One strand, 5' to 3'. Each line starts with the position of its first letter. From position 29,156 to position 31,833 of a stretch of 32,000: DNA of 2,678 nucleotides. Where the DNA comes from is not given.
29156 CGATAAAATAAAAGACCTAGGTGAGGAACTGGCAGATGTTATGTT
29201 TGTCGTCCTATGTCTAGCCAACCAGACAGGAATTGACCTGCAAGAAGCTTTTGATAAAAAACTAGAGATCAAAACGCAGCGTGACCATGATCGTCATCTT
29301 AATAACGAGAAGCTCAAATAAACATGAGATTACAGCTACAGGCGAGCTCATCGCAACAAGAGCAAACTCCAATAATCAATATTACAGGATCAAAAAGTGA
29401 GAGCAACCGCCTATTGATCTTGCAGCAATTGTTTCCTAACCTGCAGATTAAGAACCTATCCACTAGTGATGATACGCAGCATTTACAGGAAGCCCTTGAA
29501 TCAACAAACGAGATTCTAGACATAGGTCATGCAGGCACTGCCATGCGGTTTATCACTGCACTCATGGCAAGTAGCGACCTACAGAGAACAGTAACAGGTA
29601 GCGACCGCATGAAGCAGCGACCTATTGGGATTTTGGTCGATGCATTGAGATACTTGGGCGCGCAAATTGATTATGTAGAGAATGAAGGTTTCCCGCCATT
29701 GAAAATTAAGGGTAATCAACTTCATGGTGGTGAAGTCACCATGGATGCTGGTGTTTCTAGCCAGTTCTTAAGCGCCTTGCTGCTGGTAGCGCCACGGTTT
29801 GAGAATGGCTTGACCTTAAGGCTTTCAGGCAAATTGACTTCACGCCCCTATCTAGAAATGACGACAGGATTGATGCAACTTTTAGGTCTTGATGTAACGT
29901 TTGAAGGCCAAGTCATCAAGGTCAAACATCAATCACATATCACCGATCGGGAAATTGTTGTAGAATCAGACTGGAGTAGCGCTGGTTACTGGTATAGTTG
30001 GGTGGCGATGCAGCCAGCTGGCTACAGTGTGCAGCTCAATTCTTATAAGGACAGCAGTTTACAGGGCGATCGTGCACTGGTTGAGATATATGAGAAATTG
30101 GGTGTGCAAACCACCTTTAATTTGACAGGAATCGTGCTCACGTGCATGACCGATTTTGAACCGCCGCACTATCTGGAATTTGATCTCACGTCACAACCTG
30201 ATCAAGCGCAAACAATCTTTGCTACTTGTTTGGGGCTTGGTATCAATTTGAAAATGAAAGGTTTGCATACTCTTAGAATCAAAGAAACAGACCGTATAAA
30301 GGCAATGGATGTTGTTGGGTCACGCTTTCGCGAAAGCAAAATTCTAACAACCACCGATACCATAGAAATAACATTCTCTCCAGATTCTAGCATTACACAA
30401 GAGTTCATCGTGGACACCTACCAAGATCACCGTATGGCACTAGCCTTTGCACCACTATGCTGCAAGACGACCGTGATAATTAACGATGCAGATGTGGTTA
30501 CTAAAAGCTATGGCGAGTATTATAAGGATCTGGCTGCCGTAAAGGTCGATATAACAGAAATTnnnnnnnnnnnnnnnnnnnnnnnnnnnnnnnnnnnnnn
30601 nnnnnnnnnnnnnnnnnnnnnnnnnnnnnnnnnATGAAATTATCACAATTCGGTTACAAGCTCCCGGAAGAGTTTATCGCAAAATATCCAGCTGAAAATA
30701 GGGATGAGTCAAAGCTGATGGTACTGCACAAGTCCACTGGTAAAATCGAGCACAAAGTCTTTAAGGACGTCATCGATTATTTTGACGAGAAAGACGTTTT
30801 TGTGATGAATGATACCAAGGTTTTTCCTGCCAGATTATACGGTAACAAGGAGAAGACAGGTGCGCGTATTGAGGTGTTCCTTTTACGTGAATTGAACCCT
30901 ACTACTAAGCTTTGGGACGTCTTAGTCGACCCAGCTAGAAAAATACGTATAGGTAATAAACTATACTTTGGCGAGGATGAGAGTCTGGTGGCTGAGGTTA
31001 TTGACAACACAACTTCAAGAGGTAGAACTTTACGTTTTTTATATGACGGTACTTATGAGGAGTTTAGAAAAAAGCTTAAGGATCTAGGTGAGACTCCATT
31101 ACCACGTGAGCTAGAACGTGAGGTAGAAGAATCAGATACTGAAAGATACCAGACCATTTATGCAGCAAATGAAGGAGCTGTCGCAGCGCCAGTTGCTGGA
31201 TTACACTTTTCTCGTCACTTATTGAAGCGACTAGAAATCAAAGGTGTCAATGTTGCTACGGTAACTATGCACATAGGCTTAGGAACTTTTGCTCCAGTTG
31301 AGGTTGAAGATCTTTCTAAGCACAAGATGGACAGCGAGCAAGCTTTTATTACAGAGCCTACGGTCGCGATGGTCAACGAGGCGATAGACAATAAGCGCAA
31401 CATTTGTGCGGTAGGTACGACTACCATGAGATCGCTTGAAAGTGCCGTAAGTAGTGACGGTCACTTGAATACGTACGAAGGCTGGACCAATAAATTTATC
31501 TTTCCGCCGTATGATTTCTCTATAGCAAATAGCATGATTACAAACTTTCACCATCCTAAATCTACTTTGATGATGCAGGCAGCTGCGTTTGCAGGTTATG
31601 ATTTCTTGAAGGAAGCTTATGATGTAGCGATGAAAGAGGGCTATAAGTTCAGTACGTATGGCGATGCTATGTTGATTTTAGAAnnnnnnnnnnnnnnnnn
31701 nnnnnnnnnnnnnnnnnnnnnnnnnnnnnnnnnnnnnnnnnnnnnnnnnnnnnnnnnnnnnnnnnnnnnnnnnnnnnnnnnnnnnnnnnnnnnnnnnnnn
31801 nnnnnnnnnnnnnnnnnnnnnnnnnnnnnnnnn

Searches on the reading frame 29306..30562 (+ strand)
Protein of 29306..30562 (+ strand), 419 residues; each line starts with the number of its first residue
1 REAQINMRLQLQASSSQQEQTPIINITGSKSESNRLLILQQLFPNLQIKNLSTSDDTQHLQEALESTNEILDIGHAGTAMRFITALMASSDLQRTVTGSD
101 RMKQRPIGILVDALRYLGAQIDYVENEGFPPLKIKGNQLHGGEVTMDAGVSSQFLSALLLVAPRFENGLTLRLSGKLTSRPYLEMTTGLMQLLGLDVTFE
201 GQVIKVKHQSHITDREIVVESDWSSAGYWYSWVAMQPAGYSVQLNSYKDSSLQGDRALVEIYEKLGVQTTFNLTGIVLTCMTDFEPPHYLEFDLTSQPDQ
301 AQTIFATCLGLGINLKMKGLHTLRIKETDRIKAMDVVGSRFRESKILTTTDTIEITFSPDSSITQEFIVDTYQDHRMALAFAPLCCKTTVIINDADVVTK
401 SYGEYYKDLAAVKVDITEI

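Call 58: search_protein_families(library=pfam, proteins=[window:29306-30562:+], max_evalue=0.00001)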
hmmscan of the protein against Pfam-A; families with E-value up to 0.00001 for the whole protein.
window:29306-30562:+ (419 aa): 1 family
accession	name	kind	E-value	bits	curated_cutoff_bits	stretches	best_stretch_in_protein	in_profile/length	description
PF00275.25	EPSP_synthase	-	8.7e-64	216.2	22.8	1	65-408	79-416/417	EPSP synthase (3-phosphoshikimate 1-carboxyvinyltransferase)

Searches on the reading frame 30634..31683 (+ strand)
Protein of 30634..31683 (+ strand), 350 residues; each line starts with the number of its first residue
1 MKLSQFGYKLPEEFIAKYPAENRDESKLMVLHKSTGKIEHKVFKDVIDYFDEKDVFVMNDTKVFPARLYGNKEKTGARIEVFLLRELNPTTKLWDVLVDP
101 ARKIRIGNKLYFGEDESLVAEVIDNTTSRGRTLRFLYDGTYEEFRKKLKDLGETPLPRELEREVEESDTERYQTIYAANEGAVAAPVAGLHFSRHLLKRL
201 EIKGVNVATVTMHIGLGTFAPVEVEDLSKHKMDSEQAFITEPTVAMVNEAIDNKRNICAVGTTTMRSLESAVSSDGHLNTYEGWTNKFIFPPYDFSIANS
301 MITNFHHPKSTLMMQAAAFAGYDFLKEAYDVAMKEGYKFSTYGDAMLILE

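Call 36: find_encoding_contigs(protein=window:30634-31683:+, flank=10000, max_places=1)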
Protein window:30634-31683:+ (350 aa): no gene with exactly this product is on record in the collection.
